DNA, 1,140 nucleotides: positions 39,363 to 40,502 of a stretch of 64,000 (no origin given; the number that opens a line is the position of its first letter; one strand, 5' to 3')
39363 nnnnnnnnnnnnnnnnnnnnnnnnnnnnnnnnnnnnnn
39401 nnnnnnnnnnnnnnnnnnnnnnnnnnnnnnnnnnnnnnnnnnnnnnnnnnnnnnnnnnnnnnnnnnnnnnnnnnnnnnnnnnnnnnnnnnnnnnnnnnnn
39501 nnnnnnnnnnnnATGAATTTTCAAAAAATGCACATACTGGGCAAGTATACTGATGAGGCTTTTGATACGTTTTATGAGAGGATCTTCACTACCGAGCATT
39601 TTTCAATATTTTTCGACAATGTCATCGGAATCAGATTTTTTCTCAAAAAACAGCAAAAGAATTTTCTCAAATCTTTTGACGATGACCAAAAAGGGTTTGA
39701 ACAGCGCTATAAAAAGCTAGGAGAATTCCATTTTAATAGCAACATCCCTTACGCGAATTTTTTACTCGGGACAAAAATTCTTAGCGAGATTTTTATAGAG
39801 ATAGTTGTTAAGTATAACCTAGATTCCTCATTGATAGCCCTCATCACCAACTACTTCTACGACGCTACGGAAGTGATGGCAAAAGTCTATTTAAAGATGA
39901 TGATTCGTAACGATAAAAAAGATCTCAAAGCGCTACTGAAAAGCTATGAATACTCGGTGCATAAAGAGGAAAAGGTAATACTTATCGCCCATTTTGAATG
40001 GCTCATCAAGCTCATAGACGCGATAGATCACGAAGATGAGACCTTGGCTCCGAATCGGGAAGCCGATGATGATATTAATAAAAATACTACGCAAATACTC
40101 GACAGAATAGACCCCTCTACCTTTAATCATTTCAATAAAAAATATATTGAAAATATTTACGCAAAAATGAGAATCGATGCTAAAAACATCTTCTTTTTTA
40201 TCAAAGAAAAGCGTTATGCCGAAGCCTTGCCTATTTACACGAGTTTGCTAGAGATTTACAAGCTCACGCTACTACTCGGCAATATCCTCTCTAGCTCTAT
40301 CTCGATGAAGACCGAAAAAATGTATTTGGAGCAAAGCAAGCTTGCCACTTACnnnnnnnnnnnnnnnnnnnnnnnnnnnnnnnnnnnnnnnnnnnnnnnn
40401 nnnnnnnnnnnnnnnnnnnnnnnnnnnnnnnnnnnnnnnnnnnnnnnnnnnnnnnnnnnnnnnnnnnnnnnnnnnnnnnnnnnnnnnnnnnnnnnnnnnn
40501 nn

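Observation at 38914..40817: Stand-alone minimal ABC ATPase translationally coupled to a globin-sensor-like diguanylate cyclase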

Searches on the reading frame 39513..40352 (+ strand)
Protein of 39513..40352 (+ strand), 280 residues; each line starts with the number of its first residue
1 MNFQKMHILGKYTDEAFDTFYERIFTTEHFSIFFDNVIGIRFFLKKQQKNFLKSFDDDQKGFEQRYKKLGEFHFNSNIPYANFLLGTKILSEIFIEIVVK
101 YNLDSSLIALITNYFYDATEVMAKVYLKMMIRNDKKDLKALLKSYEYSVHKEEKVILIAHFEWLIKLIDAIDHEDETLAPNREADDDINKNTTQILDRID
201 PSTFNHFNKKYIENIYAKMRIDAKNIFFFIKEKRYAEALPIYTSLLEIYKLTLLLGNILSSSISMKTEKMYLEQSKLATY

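Call 11: find_homologous_proteins(query=window:39513-40352:+, max_evalue=0.001)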
Query window:39513-40352:+ (280 aa): 1 proteins with E <= 0.001 among 788 candidates.
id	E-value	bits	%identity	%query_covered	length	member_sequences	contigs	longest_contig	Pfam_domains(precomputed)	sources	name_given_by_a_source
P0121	5.9e-176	602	100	100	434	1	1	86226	PF00990.27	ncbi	-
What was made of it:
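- Tried and rejected: Word-indexed homologue search with the sensor region returned only the protein itself (call 11).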

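Call 13: find_encoding_contigs(protein=P0121, flank=10000, max_places=3)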
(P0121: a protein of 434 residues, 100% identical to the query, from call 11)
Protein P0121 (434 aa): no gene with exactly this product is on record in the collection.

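Call 18: search_protein_representatives(protein=window:39513-40352:+)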
Query: 280 residues. Proteins with E-value up to 0.001 (for the whole library): 75; up to 1e-10: 44; up to 1e-30: 14. The best 75 are listed.
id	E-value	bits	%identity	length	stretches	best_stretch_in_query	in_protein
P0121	1.9e-176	601.6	100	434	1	1-280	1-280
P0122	8.1e-44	166.9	34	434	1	3-277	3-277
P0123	2.4e-40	155.5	31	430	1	9-278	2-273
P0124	4.9e-39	151.2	35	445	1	15-277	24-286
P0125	7.6e-38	147.3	33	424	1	1-267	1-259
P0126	1.6e-36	143.0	29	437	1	3-269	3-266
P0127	2.4e-36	142.4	30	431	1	12-271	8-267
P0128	9.0e-36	140.5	32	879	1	3-269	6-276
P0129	1.8e-35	139.5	29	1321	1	1-265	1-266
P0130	1.1e-34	136.9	33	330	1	11-267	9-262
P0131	1.5e-34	136.6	34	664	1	4-273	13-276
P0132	1.6e-32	129.9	34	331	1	8-265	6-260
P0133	5.6e-32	128.1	32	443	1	2-278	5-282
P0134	8.6e-32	127.5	29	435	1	1-278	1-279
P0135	9.4e-30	120.8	29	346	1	10-271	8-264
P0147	6.6e-17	78.7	27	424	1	12-248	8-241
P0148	2.3e-16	76.9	24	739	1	8-261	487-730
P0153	3.2e-14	69.9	26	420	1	6-265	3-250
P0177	3.8e-06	43.4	27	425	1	15-259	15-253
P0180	1.6e-05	41.4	23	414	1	9-243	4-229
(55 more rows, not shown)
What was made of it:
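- Tried and rejected: The exhaustive HMMER scan was needed to find relatives (call 18).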

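Call 28: find_encoding_contigs(protein=P0122, flank=4000, max_places=3)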
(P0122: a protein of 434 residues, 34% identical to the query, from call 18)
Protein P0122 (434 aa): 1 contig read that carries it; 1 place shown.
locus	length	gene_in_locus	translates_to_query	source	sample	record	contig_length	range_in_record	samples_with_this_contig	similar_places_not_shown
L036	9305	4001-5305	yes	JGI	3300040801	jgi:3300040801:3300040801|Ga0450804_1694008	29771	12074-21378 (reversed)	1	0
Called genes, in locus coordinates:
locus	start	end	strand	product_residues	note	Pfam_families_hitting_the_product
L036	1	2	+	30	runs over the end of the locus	-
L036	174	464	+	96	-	PF01909:NTP_transf_2, PF18765:Polbeta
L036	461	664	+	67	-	PF01934:HepT-like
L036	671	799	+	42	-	PF01934:HepT-like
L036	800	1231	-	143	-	PF00583:Acetyltransf_1, PF13673:Acetyltransf_10, PF13508:Acetyltransf_7, PF13527:Acetyltransf_9 (weak)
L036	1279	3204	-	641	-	PF21088:MS_channel_1st, PF00924:MS_channel_2nd, PF21082:MS_channel_3rd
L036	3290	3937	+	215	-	PF02475:TRM5-TYW2_MTfase, PF01209:Ubie_methyltran, PF13489:Methyltransf_23, PF05175:MTS, PF13847:Methyltransf_31, PF08241:Methyltransf_11, PF08242:Methyltransf_12, PF13649:Methyltransf_25, +2 more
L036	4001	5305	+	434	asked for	PF00990:GGDEF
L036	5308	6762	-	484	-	PF14821:Thr_synth_N, PF00291:PALP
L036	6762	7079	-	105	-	PF03091:CutA1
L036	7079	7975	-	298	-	PF00696:AA_kinase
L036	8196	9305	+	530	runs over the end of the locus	PF00324:AA_permease, PF13520:AA_permease_2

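Call 30: find_encoding_contigs(protein=P0124, flank=4000, max_places=3)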
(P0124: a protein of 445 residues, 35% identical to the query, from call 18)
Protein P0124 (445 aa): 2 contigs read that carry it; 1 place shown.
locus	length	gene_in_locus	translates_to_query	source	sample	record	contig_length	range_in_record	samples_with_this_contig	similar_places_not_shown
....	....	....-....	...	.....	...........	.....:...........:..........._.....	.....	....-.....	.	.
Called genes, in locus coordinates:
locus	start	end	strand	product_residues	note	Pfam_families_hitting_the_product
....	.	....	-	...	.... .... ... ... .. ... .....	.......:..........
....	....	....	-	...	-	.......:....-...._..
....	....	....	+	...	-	-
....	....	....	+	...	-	-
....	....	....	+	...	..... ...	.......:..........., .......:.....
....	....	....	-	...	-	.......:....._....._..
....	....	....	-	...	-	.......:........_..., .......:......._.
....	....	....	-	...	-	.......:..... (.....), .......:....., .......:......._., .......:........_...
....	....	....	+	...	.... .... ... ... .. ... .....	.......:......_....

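Call 31: find_encoding_contigs(protein=P0123, flank=4000, max_places=3)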
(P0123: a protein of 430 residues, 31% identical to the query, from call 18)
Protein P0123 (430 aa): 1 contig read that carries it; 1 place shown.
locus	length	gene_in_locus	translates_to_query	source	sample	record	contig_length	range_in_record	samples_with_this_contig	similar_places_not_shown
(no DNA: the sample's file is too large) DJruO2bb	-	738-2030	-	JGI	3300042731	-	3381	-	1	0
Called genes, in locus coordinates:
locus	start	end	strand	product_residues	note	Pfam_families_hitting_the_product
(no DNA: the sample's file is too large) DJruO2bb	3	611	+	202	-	?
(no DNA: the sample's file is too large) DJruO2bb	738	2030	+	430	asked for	PF11563:Protoglobin, PF00990:GGDEF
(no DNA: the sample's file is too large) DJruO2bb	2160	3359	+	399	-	PF07690:MFS_1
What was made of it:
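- P0122, P0123 and P0124 have no ABC neighbour (calls 28, 30, 31). It is absent from three loci of cyclase relatives (calls 28, 30, 31).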

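Call 53: list_cluster_members(proteins=[P0121, P0001, P0122, P0124])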
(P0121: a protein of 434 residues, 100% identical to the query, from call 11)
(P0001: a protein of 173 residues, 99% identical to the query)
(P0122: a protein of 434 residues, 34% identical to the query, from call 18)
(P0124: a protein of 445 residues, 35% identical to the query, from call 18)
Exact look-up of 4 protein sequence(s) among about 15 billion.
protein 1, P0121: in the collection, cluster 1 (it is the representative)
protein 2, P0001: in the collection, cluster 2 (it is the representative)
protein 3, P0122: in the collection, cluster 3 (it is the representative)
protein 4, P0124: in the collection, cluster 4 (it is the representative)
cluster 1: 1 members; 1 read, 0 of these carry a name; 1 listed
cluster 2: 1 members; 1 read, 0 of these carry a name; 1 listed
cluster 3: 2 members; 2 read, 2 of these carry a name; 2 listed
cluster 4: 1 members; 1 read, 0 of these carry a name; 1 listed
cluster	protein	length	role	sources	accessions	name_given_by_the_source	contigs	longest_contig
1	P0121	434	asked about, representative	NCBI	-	-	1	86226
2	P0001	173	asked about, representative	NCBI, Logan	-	-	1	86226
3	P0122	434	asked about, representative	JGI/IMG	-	diguanylate cyclase (GGDEF)-like protein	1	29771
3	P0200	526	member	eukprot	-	TRINITY_DN66628_c0_g1_i1.p1 TRINITY_DN66628_c0_g1~~TRINITY_DN66628_c0_g1_i1.p1 ORF ...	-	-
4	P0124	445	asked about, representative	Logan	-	-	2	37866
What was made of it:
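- Tried and rejected: Cluster look-up gave no organism name for the window's proteins (call 53).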

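Call 59: search_protein_families(library=pfam, proteins=[P0180, P0147, P0177, P0153, P0128, P0129, P0131, P0148], max_evalue=0.001)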
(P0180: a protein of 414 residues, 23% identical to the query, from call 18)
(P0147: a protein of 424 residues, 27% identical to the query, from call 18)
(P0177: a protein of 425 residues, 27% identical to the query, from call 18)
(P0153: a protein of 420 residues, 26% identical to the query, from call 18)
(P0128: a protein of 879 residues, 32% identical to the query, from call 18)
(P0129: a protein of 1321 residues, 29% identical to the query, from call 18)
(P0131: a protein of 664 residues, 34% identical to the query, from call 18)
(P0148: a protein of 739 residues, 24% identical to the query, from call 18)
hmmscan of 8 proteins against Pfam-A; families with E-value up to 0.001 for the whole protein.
P0180 (414 aa): 3 families
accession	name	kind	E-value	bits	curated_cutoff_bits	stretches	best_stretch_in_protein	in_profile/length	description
PF00990.26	GGDEF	-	1.6e-43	148.7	23.8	1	256-409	2-160/161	Diguanylate cyclase, GGDEF domain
PF13682.11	CZB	-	1.7e-07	31.9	29.4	1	148-212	1-63/64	Chemoreceptor zinc-binding domain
PF11563.14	Protoglobin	-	0.0001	22.8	25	1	4-106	29-134/158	Protoglobin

P0147 (424 aa): 2 families
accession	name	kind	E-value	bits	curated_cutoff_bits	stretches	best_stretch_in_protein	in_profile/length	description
PF00990.26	GGDEF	-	5.9e-46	156.6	23.8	1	264-421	4-161/161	Diguanylate cyclase, GGDEF domain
PF11563.14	Protoglobin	-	8e-06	26.4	25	1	2-92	26-117/158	Protoglobin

P0177 (425 aa): 4 families
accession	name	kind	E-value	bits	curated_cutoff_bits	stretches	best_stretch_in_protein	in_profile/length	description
PF00990.26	GGDEF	-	2.2e-49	167.8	23.8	1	263-420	3-161/161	Diguanylate cyclase, GGDEF domain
PF11563.14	Protoglobin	-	2.6e-07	31.2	25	1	10-105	30-123/158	Protoglobin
PF22335.1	Cas10-Cmr2_palm2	-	3.4e-07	30.9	27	1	293-421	2-132/133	Cas10/Cmr2, second palm domain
PF24898.2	GGDEF_GdpP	-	2.8e-06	28.1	30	1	298-424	1-119/126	Cyclic-di-AMP phosphodiesterase GdpP-like, GGDEF domain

P0153 (420 aa): 1 family
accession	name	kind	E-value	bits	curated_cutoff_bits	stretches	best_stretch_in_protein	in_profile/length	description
PF00990.26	GGDEF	-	7.1e-43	146.6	23.8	1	258-416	3-160/161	Diguanylate cyclase, GGDEF domain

P0128 (879 aa): 9 families
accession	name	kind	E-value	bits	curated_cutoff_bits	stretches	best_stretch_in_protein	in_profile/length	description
PF02518.31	HATPase_c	-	2e-26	93.1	26.4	1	536-643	3-106/111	Histidine kinase-, DNA gyrase B-, and HSP90-like ATPase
PF00512.31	HisKA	-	2.8e-22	79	26.9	1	421-487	1-66/66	His Kinase A (phospho-acceptor) domain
PF00072.30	Response_reg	-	2.6e-18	66.6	30.2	1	677-785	1-107/111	Response regulator receiver domain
PF13426.13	PAS_9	-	2.5e-11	44.2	27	1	293-400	1-103/103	PAS domain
PF11563.14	Protoglobin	-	3.3e-09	37.4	25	1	12-137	29-155/158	Protoglobin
PF08448.16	PAS_4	-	4.8e-09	36.9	23.1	1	292-403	4-110/110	PAS fold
PF08447.18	PAS_3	-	2.1e-08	34.7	25.6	1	306-392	2-86/89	PAS fold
PF00989.32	PAS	-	2.5e-08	34.4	22.6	1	284-398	2-113/113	PAS fold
PF23198.2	PDE8A_N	-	0.00093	19.6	29.6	0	695-767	31-104/147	PDE8A-like, N-terminal domain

P0129 (1321 aa): 13 families
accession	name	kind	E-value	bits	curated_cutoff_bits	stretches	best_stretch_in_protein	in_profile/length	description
PF00989.32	PAS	-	5.3e-48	162.2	22.6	4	566-668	2-106/113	PAS fold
PF13426.13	PAS_9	-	8.7e-46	154.9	27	4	581-677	7-103/103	PAS domain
PF08447.18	PAS_3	-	3.2e-44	149.5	25.6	3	322-410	2-89/89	PAS fold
PF08448.16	PAS_4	-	3.3e-44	150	23.1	4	435-547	2-109/110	PAS fold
PF13188.13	PAS_8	-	9.8e-25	86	21.8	2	838-883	2-48/65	PAS domain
PF02518.31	HATPase_c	-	1e-20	74.7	26.4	1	1085-1193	4-110/111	Histidine kinase-, DNA gyrase B-, and HSP90-like ATPase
PF00072.30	Response_reg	-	9.8e-18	64.8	30.2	1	1206-1313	1-110/111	Response regulator receiver domain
PF24820.1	Diguanyl_cycl_sensor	-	7.5e-09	35.9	28.1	0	718-810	6-99/109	Diguanylate cyclase-like sensor domain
PF11563.14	Protoglobin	-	4.3e-06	27.2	25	1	9-116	29-139/158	Protoglobin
PF12860.13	PAS_7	-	8.1e-06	26.4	27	0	844-892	2-51/115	PAS fold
PF00512.31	HisKA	-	4.7e-05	23.8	26.9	1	973-1038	2-62/66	His Kinase A (phospho-acceptor) domain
PF13596.12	PAS_10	-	5.1e-05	24.3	22.1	0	431-544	2-106/106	PAS domain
PF14598.12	PAS_11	-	0.00035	21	25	0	345-390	36-80/109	PAS domain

P0131 (664 aa): 7 families
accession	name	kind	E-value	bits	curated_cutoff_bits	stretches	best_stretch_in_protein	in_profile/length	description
PF02518.31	HATPase_c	-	1e-18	68.2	26.4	1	555-662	2-108/111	Histidine kinase-, DNA gyrase B-, and HSP90-like ATPase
PF00989.32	PAS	-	7.5e-13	48.9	22.6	1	298-410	4-113/113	PAS fold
PF08448.16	PAS_4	-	2.5e-11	44.2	23.1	1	301-414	1-109/110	PAS fold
PF00512.31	HisKA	-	4.4e-08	33.5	26.9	1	443-508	2-62/66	His Kinase A (phospho-acceptor) domain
PF13426.13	PAS_9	-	1.1e-06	29.3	27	1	305-411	1-102/103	PAS domain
PF14501.12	HATPase_c_5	-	1.2e-05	25.6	22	1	559-649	6-90/102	GHKL domain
PF11563.14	Protoglobin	-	2.7e-05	24.7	25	1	18-110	29-123/158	Protoglobin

P0148 (739 aa): 2 families
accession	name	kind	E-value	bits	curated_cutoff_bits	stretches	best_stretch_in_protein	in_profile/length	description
PF00563.25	EAL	-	8.1e-43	146.9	31.3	1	225-457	3-235/236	EAL domain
PF11563.14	Protoglobin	-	6.1e-08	33.3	25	1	487-581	28-123/158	Protoglobin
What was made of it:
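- The same sensor module is fused to histidine kinases and an EAL domain (call 59). The globin-plus-middle module works with other outputs without any ATPase (call 59).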
